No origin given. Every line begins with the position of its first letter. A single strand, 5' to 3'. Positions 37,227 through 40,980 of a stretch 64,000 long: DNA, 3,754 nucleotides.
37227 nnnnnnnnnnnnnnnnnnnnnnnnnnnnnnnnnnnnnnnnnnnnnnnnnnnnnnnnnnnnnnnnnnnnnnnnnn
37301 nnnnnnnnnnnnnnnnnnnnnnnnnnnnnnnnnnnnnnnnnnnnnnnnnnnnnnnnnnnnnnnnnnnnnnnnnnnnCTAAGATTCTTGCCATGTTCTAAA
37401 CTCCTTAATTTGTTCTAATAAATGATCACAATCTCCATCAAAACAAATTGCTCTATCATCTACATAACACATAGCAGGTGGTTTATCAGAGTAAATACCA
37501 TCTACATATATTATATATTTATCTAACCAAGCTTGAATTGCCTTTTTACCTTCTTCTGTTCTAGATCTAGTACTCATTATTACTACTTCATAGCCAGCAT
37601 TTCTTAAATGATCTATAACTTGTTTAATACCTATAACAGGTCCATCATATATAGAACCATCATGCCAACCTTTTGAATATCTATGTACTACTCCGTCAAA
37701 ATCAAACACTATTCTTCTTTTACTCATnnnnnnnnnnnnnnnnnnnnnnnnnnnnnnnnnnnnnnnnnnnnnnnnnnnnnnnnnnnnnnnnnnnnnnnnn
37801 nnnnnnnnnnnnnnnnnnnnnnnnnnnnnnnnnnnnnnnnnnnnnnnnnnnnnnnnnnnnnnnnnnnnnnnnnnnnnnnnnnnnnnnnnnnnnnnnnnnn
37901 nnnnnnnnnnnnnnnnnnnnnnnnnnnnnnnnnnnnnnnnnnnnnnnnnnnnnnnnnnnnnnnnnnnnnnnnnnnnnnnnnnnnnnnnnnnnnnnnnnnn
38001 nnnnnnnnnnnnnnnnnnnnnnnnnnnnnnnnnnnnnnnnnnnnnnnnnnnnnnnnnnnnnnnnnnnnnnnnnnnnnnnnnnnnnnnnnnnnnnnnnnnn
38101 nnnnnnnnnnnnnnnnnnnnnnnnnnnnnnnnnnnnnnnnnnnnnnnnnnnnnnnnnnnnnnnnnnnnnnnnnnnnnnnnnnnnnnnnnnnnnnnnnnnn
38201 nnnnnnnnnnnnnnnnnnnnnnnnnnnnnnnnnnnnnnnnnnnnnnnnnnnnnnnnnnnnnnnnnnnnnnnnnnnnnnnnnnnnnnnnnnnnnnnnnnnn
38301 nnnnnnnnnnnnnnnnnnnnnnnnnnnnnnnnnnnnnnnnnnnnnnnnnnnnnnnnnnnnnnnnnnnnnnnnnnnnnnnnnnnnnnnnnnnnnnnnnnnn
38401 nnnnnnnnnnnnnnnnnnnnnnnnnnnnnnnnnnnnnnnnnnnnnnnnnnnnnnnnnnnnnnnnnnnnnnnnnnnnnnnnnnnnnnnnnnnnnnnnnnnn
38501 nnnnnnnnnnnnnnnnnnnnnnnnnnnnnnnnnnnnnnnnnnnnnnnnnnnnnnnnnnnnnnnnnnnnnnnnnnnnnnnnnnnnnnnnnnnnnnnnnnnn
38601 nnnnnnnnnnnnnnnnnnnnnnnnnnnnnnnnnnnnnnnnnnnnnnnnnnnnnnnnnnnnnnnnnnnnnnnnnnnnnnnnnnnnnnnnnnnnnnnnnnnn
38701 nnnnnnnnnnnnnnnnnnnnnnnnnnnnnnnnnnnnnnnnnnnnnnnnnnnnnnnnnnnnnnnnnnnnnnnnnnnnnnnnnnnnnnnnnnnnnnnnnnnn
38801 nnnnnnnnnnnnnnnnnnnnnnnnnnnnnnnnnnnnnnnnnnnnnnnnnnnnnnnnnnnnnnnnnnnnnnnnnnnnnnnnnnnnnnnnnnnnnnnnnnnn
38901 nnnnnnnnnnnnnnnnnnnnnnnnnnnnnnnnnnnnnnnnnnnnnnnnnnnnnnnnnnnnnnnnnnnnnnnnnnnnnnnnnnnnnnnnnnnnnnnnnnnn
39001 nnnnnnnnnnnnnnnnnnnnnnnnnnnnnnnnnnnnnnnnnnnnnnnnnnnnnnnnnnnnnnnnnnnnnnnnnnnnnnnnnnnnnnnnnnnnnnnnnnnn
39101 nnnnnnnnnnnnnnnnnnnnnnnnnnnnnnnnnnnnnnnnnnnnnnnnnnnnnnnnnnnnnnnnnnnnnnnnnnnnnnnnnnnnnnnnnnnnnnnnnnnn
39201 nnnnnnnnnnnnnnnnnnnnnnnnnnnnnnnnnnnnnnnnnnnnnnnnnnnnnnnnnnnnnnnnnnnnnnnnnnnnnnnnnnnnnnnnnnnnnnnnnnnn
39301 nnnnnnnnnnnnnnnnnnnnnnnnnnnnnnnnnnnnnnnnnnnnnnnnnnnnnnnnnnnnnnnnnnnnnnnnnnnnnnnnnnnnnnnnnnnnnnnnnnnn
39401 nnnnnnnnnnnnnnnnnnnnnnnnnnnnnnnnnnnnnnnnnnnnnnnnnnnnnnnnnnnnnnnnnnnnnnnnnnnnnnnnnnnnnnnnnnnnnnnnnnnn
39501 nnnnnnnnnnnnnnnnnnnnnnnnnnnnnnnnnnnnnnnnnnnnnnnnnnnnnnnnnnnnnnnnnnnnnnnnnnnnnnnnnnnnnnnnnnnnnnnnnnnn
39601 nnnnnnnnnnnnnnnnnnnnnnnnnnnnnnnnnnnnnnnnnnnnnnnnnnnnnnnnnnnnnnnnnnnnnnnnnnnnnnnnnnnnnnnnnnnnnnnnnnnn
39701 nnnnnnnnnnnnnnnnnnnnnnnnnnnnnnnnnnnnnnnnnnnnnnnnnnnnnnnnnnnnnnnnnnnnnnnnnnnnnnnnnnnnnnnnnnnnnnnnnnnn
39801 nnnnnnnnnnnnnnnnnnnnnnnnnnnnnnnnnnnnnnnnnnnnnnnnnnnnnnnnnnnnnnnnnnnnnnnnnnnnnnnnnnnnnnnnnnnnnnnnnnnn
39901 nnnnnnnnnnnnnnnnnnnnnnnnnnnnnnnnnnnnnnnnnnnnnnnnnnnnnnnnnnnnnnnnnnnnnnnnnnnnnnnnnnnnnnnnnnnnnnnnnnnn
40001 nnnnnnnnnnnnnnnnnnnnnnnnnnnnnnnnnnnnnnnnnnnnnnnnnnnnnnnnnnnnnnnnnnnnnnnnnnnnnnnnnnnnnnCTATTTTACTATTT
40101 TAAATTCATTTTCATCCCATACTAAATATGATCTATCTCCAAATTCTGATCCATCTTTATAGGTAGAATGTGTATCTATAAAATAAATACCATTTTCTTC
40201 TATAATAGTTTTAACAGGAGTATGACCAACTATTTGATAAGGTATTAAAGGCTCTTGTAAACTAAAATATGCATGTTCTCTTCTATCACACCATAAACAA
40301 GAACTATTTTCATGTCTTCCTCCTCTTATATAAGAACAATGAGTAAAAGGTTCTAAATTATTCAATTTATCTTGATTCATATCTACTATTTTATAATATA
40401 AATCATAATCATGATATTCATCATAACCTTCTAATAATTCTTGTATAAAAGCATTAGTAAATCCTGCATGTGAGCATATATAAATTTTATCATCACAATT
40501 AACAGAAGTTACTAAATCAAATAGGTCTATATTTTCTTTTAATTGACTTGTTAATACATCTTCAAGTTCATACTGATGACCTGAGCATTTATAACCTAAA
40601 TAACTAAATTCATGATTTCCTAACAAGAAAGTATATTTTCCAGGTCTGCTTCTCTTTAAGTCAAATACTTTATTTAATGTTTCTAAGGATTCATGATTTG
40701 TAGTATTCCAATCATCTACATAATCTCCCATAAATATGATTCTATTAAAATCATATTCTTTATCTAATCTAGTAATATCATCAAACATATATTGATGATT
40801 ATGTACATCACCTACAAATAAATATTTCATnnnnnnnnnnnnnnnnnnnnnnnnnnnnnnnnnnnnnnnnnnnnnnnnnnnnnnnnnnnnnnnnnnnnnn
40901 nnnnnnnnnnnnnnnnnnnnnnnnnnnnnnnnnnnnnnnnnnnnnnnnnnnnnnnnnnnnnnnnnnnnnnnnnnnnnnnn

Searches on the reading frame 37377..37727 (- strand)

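Call 50: search_protein_families(library=pfam, proteins=[window:37377-37727:-], max_evalue=0.01)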
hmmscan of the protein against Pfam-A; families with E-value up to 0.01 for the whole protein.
window:37377-37727:- (116 aa): 4 families
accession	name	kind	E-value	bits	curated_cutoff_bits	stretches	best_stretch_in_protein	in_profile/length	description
PF18143.6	HAD_SAK_2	-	5.9e-05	23.9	27.5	1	6-84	2-82/139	HAD domain in Swiss Army Knife RNA repair proteins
PF13344.12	Hydrolase_6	-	0.001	19.5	27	1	6-62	1-47/101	Haloacid dehalogenase-like hydrolase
PF00702.32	Hydrolase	-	0.0041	18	26.4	0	29-78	96-147/191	haloacid dehalogenase-like hydrolase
PF25109.1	HAD_PNKP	-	0.0057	17.2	27.6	1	6-70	4-76/143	Polynucleotide kinase PNKP phosphatase domain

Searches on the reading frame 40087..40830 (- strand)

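Call 33: search_protein_families(library=pfam, proteins=[window:40087-40830:-], max_evalue=0.01)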
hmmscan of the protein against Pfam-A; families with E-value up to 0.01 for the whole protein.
window:40087-40830:- (247 aa): 2 families
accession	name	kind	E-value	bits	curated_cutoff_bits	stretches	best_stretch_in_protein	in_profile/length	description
PF00149.33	Metallophos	-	3.7e-13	50.8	21.5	1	1-206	1-190/191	Calcineurin-like phosphoesterase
PF12850.12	Metallophos_2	-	0.0028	18.1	27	1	1-86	1-60/154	Calcineurin-like phosphoesterase superfamily domain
